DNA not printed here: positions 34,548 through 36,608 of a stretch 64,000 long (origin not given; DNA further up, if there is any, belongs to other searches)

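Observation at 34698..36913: Divergent two-subunit B12 acyl-CoA mutase: altered active-site residues and an ExHxxG cobalamin motif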

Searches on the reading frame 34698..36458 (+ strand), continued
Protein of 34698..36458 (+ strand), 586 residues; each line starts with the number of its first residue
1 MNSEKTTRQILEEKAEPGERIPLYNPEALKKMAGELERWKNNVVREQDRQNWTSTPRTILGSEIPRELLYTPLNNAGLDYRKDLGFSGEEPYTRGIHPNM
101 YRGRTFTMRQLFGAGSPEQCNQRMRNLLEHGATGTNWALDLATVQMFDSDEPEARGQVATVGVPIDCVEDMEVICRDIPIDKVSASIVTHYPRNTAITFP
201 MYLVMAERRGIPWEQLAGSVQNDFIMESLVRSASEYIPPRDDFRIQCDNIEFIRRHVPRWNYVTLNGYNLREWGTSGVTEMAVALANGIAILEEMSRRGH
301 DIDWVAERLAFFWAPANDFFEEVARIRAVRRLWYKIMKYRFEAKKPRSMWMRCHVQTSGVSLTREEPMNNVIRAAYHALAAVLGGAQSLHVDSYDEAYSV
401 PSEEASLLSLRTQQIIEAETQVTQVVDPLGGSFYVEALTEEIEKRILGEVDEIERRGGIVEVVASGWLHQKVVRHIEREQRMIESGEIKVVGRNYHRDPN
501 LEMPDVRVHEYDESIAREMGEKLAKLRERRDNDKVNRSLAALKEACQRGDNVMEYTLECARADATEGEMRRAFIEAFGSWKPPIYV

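Call 7: find_homologous_proteins(query=window:34698-36458:+, max_evalue=1e-20)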
Query window:34698-36458:+ (586 aa): 7998 proteins with E <= 1e-20 among 8000 candidates; the best 120 are listed.
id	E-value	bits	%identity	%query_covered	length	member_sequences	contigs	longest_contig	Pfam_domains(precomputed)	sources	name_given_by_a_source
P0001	0.0e+0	1346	100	100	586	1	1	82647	PF01642.29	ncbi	-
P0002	0.0e+0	1303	96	100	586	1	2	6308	PF01642.29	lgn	-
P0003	0.0e+0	1224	89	100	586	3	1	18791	PF01642.29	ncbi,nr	ncbi:MAG: methylmalonyl-CoA mutase [Chloroflexi bacterium]|nr:methylmalonyl-CoA mutase [Chloroflexot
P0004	0.0e+0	1220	89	100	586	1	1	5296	PF01642.29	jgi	jgi:methylmalonyl-CoA mutase N-terminal domain/subunit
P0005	0.0e+0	1196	87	100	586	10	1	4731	PF01642.29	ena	-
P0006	0.0e+0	1187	87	100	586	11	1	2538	PF01642.29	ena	-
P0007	0.0e+0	1183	86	100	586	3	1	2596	PF01642.29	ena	-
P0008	0.0e+0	1183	86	100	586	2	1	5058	PF01642.29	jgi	-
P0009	0.0e+0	1183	86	100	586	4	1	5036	PF01642.29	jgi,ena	-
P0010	0.0e+0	1183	86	100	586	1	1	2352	PF01642.29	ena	-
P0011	0.0e+0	1178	86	100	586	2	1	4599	PF01642.29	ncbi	ncbi:MAG: methylmalonyl-CoA mutase [Dehalococcoidales bacterium]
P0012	0.0e+0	1172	86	100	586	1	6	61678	PF01642.29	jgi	-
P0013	0.0e+0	1170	85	100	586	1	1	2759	PF01642.29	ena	-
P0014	0.0e+0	1169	85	100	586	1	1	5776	PF01642.29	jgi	-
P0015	0.0e+0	1168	85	100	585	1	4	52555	PF01642.29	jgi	jgi:methylmalonyl-CoA mutase N-terminal domain/subunit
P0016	0.0e+0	1166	85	100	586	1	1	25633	PF01642.29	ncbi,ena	-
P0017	0.0e+0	1165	85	100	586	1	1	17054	PF01642.29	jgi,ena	-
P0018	0.0e+0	1164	85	100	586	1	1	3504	PF01642.29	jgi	jgi:methylmalonyl-CoA mutase N-terminal domain/subunit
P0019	0.0e+0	1164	85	100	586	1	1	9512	PF01642.29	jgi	jgi:methylmalonyl-CoA mutase N-terminal domain/subunit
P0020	0.0e+0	1164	84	100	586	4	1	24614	PF01642.29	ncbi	-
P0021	0.0e+0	1163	85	100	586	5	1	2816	PF01642.29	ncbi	-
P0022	0.0e+0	1162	85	100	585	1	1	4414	PF01642.29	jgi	-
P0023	0.0e+0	1160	85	100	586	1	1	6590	PF01642.29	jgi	-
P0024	0.0e+0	1159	85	100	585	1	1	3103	PF01642.29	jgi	jgi:methylmalonyl-CoA mutase N-terminal domain/subunit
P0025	0.0e+0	1159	84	100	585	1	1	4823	PF01642.29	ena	-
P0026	0.0e+0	1159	84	100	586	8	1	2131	PF01642.29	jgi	-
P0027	0.0e+0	1158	84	100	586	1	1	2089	PF01642.29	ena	-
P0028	0.0e+0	1156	85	100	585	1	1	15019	PF01642.29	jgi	-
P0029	0.0e+0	1154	84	100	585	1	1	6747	PF01642.29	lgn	-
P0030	0.0e+0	1154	84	100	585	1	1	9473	PF01642.29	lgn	-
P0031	0.0e+0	1153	84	100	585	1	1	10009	PF01642.29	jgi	-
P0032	0.0e+0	1152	83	100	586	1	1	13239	PF01642.29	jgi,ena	-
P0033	0.0e+0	1150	84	100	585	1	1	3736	PF01642.29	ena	-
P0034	0.0e+0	1150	83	100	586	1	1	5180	PF01642.29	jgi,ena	-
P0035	0.0e+0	1150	83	100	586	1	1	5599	PF01642.29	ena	-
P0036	0.0e+0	1149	84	100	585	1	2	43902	PF01642.29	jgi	-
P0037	0.0e+0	1147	84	100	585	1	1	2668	PF01642.29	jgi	-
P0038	0.0e+0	1147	83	100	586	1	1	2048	PF01642.29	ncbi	-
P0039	0.0e+0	1146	84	100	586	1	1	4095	PF01642.29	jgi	-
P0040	0.0e+0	1145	84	100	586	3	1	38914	PF01642.29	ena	-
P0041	0.0e+0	1140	83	99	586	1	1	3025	PF01642.29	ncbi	-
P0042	0.0e+0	1137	83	100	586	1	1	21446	PF01642.29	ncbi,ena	-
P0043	0.0e+0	1134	82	100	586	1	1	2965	PF01642.29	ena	-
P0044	0.0e+0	1133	82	100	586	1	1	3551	PF01642.29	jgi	-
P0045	0.0e+0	1133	82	100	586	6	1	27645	PF01642.29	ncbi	-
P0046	0.0e+0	1133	82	100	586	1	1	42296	PF01642.29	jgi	-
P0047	0.0e+0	1131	82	100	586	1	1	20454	PF01642.29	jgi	-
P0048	0.0e+0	1131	82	100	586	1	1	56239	PF01642.29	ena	-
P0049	0.0e+0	1131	83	100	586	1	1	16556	PF01642.29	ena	-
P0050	0.0e+0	1130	82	100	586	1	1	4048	PF01642.29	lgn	-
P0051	0.0e+0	1130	81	100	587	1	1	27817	PF01642.29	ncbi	ncbi:methylmalonyl-CoA mutase [Chloroflexota bacterium]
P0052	0.0e+0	1130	80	100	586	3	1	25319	PF01642.29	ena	-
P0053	0.0e+0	1130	83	100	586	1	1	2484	PF01642.29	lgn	-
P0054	0.0e+0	1129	83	100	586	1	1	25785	PF01642.29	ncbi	ncbi:MAG: methylmalonyl-CoA mutase [Dehalococcoidales bacterium]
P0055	0.0e+0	1129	82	100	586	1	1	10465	PF01642.29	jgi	-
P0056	0.0e+0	1129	82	100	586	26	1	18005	PF01642.29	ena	-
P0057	0.0e+0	1128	82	100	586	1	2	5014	PF01642.29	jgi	-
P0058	0.0e+0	1127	82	100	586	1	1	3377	PF01642.29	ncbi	-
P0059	0.0e+0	1126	82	100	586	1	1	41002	PF01642.29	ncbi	ncbi:methylmalonyl-CoA mutase [Chloroflexota bacterium]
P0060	0.0e+0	1126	81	100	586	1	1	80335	PF01642.29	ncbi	-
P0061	0.0e+0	1125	82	100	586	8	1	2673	PF01642.29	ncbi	-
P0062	0.0e+0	1125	82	100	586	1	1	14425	PF01642.29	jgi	-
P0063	0.0e+0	1124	82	100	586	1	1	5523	PF01642.29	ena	-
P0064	0.0e+0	1124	81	100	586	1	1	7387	PF01642.29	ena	-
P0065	0.0e+0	1123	82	100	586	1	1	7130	PF01642.29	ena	-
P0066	0.0e+0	1123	82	100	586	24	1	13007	PF01642.29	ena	-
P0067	0.0e+0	1123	82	100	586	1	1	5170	PF01642.29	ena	-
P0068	0.0e+0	1121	81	100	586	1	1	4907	PF01642.29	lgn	-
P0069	0.0e+0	1120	80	100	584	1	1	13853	PF01642.29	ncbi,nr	ncbi:MAG: methylmalonyl-CoA mutase family protein [Dehalococcoidales bacterium]|nr:methylmalonyl-CoA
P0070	0.0e+0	1120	81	100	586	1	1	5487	PF01642.29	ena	-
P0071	0.0e+0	1119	81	100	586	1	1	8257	PF01642.29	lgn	-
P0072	0.0e+0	1119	81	100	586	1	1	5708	PF01642.29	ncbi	ncbi:methylmalonyl-CoA mutase family protein [Chloroflexota bacterium]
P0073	0.0e+0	1119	81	100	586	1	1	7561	PF01642.29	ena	-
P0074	0.0e+0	1118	80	100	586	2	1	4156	PF01642.29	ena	-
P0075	0.0e+0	1118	80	100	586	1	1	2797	PF01642.29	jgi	-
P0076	0.0e+0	1117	80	100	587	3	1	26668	PF01642.29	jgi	-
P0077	0.0e+0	1116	82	100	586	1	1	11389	PF01642.29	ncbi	-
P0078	0.0e+0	1116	80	100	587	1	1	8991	PF01642.29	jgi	-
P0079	0.0e+0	1116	81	100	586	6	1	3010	PF01642.29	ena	-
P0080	0.0e+0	1115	80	100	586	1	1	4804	PF01642.29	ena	-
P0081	0.0e+0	1115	81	100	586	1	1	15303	PF01642.29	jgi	-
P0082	0.0e+0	1115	83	95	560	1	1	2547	PF01642.29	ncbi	ncbi:methylmalonyl-CoA mutase, partial [Chloroflexota bacterium]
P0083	0.0e+0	1114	81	99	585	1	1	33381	PF01642.29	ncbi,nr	ncbi:MAG: methylmalonyl-CoA mutase [Chloroflexi bacterium]|nr:methylmalonyl-CoA mutase [Chloroflexot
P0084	0.0e+0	1114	80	100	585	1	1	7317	PF01642.29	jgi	-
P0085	0.0e+0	1114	81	100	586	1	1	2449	PF01642.29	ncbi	-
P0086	0.0e+0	1112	80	100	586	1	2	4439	PF01642.29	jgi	-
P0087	0.0e+0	1111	80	100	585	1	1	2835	PF01642.29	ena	-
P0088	0.0e+0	1107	79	100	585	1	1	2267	PF01642.29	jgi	-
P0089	0.0e+0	1106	81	99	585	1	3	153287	PF01642.29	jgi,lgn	jgi:methylmalonyl-CoA mutase N-terminal domain/subunit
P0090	0.0e+0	1105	80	100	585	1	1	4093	PF01642.29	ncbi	-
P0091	0.0e+0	1104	81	100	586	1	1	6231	PF01642.29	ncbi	-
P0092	0.0e+0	1104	80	100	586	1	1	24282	PF01642.29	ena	-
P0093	0.0e+0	1103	79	100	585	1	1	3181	PF01642.29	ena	-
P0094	0.0e+0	1102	80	100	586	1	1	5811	PF01642.29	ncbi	-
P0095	0.0e+0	1102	79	100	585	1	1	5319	PF01642.29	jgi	-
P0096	0.0e+0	1101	80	100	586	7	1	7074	PF01642.29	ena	-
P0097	0.0e+0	1101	80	100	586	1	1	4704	PF01642.29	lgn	-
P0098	0.0e+0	1100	80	100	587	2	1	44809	PF01642.29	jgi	-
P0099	0.0e+0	1099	80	100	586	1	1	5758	PF01642.29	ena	-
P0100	0.0e+0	1099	80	100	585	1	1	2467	PF01642.29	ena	-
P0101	0.0e+0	1099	78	100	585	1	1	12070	PF01642.29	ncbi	-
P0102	0.0e+0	1098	80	100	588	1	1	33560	PF01642.29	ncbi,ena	-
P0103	0.0e+0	1097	78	100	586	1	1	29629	PF01642.29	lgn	-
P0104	0.0e+0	1095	80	100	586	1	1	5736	PF01642.29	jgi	jgi:methylmalonyl-CoA mutase N-terminal domain/subunit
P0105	0.0e+0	1095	80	100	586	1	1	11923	PF01642.29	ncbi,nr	ncbi:MAG: methylmalonyl-CoA mutase family protein [Chloroflexota bacterium]|nr:methylmalonyl-CoA mut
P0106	0.0e+0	1095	79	100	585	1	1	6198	PF01642.29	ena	-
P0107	0.0e+0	1094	79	100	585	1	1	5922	PF01642.29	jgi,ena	-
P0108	0.0e+0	1094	79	100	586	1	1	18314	PF01642.29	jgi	jgi:methylmalonyl-CoA mutase N-terminal domain/subunit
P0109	0.0e+0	1094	80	100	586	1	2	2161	PF01642.29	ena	-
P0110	0.0e+0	1094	80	100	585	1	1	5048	PF01642.29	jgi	-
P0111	0.0e+0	1094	79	100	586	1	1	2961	PF01642.29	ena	-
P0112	0.0e+0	1094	78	100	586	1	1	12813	PF01642.29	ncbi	ncbi:methylmalonyl-CoA mutase family protein [Chloroflexota bacterium]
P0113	0.0e+0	1094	80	100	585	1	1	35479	PF01642.29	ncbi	ncbi:methylmalonyl-CoA mutase [Chloroflexota bacterium]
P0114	0.0e+0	1093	79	100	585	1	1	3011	PF06368.18,PF01642.29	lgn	-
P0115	0.0e+0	1092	79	100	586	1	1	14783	PF01642.29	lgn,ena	-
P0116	0.0e+0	1092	80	100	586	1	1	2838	PF01642.29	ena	-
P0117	0.0e+0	1092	80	100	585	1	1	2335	PF01642.29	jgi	-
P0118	0.0e+0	1091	80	100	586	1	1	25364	PF01642.29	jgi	jgi:methylmalonyl-CoA mutase N-terminal domain/subunit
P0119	0.0e+0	1090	78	100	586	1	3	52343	PF01642.29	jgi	-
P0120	0.0e+0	1090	78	100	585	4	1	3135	PF01642.29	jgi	-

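Call 17: find_encoding_contigs(protein=P0089, flank=10000, max_places=2)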
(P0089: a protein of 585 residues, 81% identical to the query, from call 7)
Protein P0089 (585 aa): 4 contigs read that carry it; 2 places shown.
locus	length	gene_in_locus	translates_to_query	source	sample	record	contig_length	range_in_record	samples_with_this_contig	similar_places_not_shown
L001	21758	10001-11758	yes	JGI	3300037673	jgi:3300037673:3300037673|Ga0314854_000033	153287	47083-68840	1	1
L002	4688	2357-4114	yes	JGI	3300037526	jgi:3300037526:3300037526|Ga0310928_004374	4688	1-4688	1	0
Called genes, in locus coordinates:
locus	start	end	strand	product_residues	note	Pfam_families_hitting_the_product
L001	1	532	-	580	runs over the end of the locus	PF01268:FTHFS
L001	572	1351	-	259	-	PF00142:Fer4_NifH (faint), PF01656:CbiA, PF02374:ArsA_ATPase (weak), PF06564:CBP_BcsQ (faint), PF10609:ParA (weak), PF13614:AAA_31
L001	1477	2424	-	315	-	PF05569:Peptidase_M56 (weak), PF01435:Peptidase_M48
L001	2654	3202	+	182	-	PF01810:LysE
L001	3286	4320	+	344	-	PF00850:Hist_deacetyl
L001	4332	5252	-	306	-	PF07549:Sec_GG (weak), PF02355:SecD_SecF_C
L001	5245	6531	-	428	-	PF21760:SecD_1st, PF22599:SecDF_P1_head, PF02355:SecD_SecF_C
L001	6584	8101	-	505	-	PF01743:PolyA_pol, PF12627:PolyA_pol_RNAbd, PF01966:HD, PF13735:tRNA_NucTran2_2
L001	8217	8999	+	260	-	PF02146:SIR2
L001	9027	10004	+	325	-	PF03308:MeaB, PF02492:cobW (weak)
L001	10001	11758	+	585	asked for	PF01642:MM_CoA_mutase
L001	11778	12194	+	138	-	PF02310:B12-binding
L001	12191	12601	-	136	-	PF12172:zf-ChsH2, PF01796:OB_ChsH2_C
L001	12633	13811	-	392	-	PF00108:Thiolase_N, PF22691:Thiolase_C_1, PF02803:Thiolase_C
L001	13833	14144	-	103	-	-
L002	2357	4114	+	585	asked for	PF01642:MM_CoA_mutase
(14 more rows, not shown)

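Call 18: find_encoding_contigs(protein=P0119, flank=10000, max_places=2)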
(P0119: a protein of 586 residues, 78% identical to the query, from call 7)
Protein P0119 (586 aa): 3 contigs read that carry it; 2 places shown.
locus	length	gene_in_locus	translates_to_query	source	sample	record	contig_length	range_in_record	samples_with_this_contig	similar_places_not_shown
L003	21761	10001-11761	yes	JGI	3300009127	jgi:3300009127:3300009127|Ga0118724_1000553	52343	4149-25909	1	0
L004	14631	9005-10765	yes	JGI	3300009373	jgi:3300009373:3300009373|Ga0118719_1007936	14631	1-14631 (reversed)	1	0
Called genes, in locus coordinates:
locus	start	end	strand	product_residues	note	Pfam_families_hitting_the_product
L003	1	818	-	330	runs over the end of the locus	PF00670:AdoHcyase_NAD, PF02826:2-Hacid_dh_C, PF03446:NAD_binding_2 (faint), PF03807:F420_oxidored (weak), PF07991:KARI_N, PF01450:KARI_C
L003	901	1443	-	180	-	PF01842:ACT, PF22629:ACT_AHAS_ss, PF13710:ACT_5, PF10369:ALS_ss_C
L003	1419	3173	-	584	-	PF02776:TPP_enzyme_N, PF00205:TPP_enzyme_M, PF02775:TPP_enzyme_C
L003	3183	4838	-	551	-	PF00920:ILVD_EDD_N, PF24877:ILV_EDD_C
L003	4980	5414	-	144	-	PF02502:LacAB_rpiB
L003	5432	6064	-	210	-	PF01300:Sua5_yciO_yrdC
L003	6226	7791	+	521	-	PF00501:AMP-binding, PF13193:AMP-binding_C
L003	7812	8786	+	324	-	PF03308:MeaB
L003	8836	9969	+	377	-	PF02771:Acyl-CoA_dh_N, PF02770:Acyl-CoA_dh_M, PF00441:Acyl-CoA_dh_1, PF08028:Acyl-CoA_dh_2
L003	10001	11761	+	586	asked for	PF01642:MM_CoA_mutase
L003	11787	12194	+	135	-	PF02310:B12-binding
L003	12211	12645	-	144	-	PF01575:MaoC_dehydratas, PF13452:FAS1_DH_region, PF03061:4HBT (weak)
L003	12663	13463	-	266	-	PF01869:BcrAD_BadFG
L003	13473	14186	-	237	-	PF01869:BcrAD_BadFG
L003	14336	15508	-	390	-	PF06050:HGD-D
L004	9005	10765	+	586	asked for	PF01642:MM_CoA_mutase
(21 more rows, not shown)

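Call 20: search_protein_representatives(protein=window:34698-36458:+)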
Query: 586 residues. Proteins with E-value up to 0.001 (for the whole library): 17089; up to 1e-10: 9842; up to 1e-30: 1753. The best 150 are listed.
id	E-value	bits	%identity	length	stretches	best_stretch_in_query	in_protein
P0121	3.1e-215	732.5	57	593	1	2-584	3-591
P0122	2.3e-133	462.2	41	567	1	24-580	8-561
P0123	8.2e-132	457.0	56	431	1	87-473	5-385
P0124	4.2e-125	434.9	43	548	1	71-584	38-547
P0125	8.0e-124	430.7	40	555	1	26-583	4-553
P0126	2.1e-123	429.3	40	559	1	60-583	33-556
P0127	1.6e-121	423.1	44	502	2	129-459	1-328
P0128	1.6e-121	423.1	40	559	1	29-583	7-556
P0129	6.0e-121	421.2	40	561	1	31-582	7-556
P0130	1.0e-120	420.4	43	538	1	64-581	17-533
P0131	1.5e-116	406.7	42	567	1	61-573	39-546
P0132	1.8e-116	406.4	39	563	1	36-579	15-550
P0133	4.3e-116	405.1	38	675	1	61-581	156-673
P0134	2.7e-114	399.2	43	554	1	64-580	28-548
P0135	6.0e-114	398.1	40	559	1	63-584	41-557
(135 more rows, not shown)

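Call 31: find_related_loci(query=window:34698-36458:+, collection=genome_contigs, flank=10000)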
Query window:34698-36458:+ (586 aa) in genome_contigs; peptide patterns used: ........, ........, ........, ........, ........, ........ (x = any residue, [..] = any of these).
121 stretches matched a pattern; 107 encode a relative of the query (tblastn E <= 1e-3); the best 80 are kept; 80 distinct loci.
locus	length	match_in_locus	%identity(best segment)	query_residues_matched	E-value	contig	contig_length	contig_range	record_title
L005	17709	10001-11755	89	1-585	0e+0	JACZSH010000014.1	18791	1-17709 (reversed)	MAG: Chloroflexota bacterium isolate B10T3L11 B10T3L11_NODE2648, whole genome shotgun sequence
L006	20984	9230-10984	87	1-585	0e+0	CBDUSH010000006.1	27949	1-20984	MAG TPA_asm: uncultured bacterium isolate SRR22302368_concoct_39 genome assembly, contig: ERZ25747235.427, whole genome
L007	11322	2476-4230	86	1-585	0e+0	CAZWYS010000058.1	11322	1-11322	MAG TPA_asm: uncultured Dehalococcoidaceae bacterium isolate SRP214966_co5_332 genome assembly, contig: NODE_5482_length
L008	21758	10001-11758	86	1-586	0e+0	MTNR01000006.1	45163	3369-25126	MAG: Dehalococcoides sp. JdFR-56 JGI24020J35080_1000302, whole genome shotgun sequence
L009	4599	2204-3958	86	1-585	0e+0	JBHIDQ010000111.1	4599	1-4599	MAG: Dehalococcoidales bacterium isolate b3.sp3_bin.43 NODE_8722_length_4599_cov_15.440141, whole genome shotgun sequenc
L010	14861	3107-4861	85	1-585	0e+0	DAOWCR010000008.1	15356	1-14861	MAG TPA_asm: Dehalococcoidales bacterium isolate CSMAG_1892 CSMAG_1892_k141_5411000_length_15356_cov_12.8827, whole geno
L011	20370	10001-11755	80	1-585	0e+0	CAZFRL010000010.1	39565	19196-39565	MAG TPA_asm: uncultured Dehalococcoidales bacterium isolate binchicken_co100_466 genome assembly, contig: NODE_1425_leng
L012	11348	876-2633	82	1-586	0e+0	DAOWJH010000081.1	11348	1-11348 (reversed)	MAG TPA_asm: Dehalococcoidia bacterium isolate CSMAG_2064 CSMAG_2064_k141_2670585_length_11348_cov_44.9314, whole genome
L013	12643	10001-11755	80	1-585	0e+0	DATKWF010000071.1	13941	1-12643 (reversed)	MAG TPA_asm: Dehalococcoidales bacterium isolate SMAG_U14155 k141_1880777, whole genome shotgun sequence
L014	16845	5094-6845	78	3-586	0e+0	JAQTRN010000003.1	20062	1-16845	MAG: Dehalococcoidales bacterium isolate STB_164 NODE_6084_length_20062_cov_4.181339_Sandtown_B, whole genome shotgun se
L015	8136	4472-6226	79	1-586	0e+0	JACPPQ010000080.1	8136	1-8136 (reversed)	MAG: Chloroflexi bacterium isolate NC_groundwater_631_Ag_B-0.1um_52_39 B_1_S1_Biohub_coassembly_k141_2871681, whole geno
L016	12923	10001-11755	78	1-585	0e+0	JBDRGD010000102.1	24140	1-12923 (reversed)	MAG: Chloroflexota bacterium isolate MEGAHIT-group-1.411 k141_11943936, whole genome shotgun sequence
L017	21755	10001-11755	78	1-585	0e+0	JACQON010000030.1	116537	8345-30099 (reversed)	MAG: Chloroflexi bacterium isolate NC_groundwater_1282_Ag_S-0.2um_56_118 S_p2_S4_coassembly_k141_3626830, whole genome s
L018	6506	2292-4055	78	1-586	0e+0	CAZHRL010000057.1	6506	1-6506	MAG TPA_asm: uncultured Dehalococcoidales bacterium isolate binchicken_co376_281 genome assembly, contig: NODE_15927_len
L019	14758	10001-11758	76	1-586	0e+0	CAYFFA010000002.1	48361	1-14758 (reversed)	MAG TPA_asm: uncultured Dehalococcoidales bacterium isolate ERP003628_co1_277 genome assembly, contig: NODE_147_length_4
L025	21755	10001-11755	71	1-585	0e+0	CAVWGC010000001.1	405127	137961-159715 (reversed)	MAG: uncultured delta proteobacterium isolate MFD04716.bin.2.49 genome assembly, contig: contig_10994, whole genome shot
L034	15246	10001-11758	69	1-586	0e+0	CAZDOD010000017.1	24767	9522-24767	MAG TPA_asm: uncultured Thermodesulfobacteriota bacterium isolate binchicken_co129_644 genome assembly, contig: NODE_550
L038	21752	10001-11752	68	1-584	0e+0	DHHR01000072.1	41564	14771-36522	MAG TPA_asm: Syntrophaceae bacterium UBA4767 UBA4767_contig_366, whole genome shotgun sequence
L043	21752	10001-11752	65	1-585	0e+0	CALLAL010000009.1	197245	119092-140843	MAG: uncultured bacterium isolate N1_Bin_METABAT__110_1 genome assembly, contig: c_000001387396, whole genome shotgun se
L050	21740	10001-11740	65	5-585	0e+0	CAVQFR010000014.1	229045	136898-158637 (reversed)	MAG: uncultured delta proteobacterium isolate MFD05942.bin.3.282 genome assembly, contig: contig_17369, whole genome sho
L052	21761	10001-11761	64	1-585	0e+0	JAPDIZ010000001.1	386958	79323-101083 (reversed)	MAG: Candidatus Bathyarchaeota archaeon isolate S4B2_HD70 c_000000000005, whole genome shotgun sequence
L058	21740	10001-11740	63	4-585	0e+0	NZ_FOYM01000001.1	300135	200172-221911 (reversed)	Desulfoscipio geothermicus DSM 3669, whole genome shotgun sequence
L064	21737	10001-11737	62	4-583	0e+0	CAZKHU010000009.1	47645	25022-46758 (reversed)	MAG TPA_asm: uncultured Syntrophus sp. isolate binchicken_co220_86 genome assembly, contig: NODE_368_length_47645_cov_8.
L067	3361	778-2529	62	1-584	0e+0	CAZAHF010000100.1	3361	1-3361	MAG TPA_asm: uncultured Candidatus Bathyarchaeia archaeon isolate binchicken_co184_336 genome assembly, contig: NODE_632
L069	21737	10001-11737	62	5-585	0e+0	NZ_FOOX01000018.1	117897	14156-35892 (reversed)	Desulfotruncus arcticus DSM 17038, whole genome shotgun sequence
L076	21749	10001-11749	61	4-586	0e+0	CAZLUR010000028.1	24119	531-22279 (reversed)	MAG TPA_asm: uncultured Desulfohalobiaceae bacterium isolate SRP141376_co2_328 genome assembly, contig: NODE_4397_length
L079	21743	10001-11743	60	1-582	0e+0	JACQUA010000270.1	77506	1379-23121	MAG: Chloroflexi bacterium isolate NC_groundwater_1425_Ag_S-0.65um_59_63 S_p65_S5_coassembly_k141_3434793, whole genome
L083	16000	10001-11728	59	7-583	0e+0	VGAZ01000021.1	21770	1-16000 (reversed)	MAG: Actinomycetota bacterium isolate K_DeepCast_150m_m2_097 K_DeepCast_150m_m2_097_Ga0194126_10004334, whole genome sho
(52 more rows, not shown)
